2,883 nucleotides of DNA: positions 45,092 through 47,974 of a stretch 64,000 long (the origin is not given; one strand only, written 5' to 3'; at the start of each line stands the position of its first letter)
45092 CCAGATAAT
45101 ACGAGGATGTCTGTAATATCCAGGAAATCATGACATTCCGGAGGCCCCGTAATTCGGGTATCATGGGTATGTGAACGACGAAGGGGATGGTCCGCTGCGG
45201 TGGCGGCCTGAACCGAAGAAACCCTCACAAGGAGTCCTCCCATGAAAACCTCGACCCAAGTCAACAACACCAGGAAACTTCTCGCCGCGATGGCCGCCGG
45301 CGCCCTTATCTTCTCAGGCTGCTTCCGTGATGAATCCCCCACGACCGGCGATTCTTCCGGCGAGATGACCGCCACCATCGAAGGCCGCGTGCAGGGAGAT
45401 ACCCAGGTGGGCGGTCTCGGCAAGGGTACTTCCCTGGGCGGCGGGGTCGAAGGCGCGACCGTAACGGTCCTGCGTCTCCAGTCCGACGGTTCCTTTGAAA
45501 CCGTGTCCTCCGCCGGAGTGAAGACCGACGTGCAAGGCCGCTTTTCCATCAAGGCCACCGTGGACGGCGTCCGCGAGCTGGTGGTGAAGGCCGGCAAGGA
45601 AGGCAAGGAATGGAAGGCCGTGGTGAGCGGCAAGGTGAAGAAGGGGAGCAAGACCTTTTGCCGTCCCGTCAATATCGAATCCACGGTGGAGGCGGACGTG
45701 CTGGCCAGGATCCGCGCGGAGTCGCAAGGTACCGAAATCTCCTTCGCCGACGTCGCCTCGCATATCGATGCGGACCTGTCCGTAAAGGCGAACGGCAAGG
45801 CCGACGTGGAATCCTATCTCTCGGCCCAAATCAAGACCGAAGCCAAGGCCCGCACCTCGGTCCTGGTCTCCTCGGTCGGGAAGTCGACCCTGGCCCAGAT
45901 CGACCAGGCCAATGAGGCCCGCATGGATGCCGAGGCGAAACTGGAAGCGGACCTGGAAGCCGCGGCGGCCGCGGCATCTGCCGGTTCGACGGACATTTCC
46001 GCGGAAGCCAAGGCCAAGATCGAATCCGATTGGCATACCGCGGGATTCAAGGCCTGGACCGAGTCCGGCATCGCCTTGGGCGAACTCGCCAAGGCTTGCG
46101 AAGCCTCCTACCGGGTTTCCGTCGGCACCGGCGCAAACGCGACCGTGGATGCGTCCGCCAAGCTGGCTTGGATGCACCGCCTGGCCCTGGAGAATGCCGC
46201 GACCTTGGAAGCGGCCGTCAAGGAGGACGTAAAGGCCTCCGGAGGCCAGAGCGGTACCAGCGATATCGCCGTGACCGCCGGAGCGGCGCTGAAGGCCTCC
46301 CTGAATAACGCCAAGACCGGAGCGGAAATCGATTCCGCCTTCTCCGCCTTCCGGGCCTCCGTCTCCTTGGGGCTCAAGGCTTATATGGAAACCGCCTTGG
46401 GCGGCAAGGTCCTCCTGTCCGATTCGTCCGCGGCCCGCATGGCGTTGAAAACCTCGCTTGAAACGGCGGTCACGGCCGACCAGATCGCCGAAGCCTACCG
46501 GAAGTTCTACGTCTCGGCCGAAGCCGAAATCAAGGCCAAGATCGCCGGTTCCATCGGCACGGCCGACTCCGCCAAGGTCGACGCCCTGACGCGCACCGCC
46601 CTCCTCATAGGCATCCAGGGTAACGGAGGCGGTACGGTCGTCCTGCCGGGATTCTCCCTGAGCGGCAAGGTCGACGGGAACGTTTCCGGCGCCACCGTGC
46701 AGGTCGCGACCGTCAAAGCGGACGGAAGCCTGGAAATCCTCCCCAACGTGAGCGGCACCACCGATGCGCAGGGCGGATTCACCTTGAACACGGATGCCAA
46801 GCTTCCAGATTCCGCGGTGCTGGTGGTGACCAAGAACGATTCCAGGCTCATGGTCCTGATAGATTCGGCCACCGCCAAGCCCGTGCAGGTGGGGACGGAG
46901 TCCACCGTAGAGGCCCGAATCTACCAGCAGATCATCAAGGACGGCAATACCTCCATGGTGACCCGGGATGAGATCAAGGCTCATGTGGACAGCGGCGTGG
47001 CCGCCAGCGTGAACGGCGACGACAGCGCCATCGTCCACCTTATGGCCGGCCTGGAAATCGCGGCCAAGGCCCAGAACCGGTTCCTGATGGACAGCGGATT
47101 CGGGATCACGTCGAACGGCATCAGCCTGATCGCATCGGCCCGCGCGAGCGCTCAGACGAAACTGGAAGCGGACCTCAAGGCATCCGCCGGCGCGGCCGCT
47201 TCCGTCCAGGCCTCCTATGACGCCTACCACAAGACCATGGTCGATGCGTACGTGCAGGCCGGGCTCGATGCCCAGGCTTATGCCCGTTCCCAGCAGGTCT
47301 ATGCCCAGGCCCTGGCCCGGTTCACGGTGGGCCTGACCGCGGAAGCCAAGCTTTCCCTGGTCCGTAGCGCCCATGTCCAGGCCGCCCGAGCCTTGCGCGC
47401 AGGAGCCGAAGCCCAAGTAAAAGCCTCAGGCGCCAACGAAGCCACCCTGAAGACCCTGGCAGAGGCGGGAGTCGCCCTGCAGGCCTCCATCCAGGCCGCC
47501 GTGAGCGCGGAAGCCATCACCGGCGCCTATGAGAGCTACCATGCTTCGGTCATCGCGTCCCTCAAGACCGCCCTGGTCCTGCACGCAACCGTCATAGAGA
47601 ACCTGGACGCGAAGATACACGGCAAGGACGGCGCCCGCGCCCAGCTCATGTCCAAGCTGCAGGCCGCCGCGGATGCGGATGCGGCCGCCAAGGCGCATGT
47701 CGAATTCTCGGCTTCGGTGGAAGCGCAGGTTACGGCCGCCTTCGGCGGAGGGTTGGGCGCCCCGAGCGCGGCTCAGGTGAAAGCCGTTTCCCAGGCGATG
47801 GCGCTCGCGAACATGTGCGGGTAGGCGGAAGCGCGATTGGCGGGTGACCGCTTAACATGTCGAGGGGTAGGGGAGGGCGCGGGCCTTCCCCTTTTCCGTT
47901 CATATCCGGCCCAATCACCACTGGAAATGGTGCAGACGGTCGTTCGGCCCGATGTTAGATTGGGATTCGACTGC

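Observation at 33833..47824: Two paralogous modules that pair cell-envelope lipoproteins with TIGR02147-family HTH proteins under a shared upstream motif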

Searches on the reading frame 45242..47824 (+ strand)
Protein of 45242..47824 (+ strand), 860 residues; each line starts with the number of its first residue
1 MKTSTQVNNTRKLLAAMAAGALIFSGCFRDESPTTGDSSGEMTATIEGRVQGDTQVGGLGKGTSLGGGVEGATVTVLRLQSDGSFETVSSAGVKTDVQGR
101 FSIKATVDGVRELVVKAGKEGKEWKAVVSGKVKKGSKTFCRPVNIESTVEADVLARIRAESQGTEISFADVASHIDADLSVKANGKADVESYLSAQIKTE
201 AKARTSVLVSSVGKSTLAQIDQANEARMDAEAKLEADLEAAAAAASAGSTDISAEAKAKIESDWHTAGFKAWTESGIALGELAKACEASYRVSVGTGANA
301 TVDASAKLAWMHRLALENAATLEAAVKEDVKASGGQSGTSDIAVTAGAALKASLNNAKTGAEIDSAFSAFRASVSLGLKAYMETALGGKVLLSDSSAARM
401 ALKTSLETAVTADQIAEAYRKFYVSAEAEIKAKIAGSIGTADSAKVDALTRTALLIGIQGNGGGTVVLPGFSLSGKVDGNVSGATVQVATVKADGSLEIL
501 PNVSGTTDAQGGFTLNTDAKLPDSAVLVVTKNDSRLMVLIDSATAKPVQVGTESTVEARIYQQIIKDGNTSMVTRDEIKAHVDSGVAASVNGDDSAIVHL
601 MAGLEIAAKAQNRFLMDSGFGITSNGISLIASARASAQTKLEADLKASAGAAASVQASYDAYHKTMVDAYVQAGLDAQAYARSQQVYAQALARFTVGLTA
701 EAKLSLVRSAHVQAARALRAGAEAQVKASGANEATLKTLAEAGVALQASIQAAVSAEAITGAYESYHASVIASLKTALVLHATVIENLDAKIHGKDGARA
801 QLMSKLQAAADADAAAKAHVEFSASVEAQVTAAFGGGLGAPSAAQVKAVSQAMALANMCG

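Call 6: search_protein_families(library=pfam, proteins=[window:45242-47824:+], max_evalue=0.01)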
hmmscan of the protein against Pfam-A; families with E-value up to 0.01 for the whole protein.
window:45242-47824:+ (860 aa): 2 families
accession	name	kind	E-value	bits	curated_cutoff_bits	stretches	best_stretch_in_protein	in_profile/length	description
PF13620.12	CarboxypepD_reg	-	0.00022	21.9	32.3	1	66-118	11-57/82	Carboxypeptidase regulatory-like domain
PF14289.11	DUF4369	-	0.005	17.8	25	0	75-122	15-59/91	Domain of unknown function (DUF4369)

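Call 7: search_protein_families(library=ncbifam, proteins=[window:45242-47824:+], max_evalue=0.01)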
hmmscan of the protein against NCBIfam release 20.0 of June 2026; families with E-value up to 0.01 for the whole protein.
window:45242-47824:+ (860 aa): 0 families

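Call 59: search_solved_structures(query=window:45242-47824:+, max_evalue=1)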
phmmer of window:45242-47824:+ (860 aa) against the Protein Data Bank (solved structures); distinct sequences matched with E-value up to 1: 1.
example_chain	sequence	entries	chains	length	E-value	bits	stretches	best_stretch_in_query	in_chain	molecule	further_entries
5t1x_A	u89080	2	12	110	0.62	11.7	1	505-597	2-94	Lectin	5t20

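Call 60: search_protein_families(library=padloc, proteins=[window:45242-47824:+], max_evalue=0.01)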
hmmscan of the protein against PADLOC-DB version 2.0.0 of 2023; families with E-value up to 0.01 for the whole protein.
window:45242-47824:+ (860 aa): 0 families
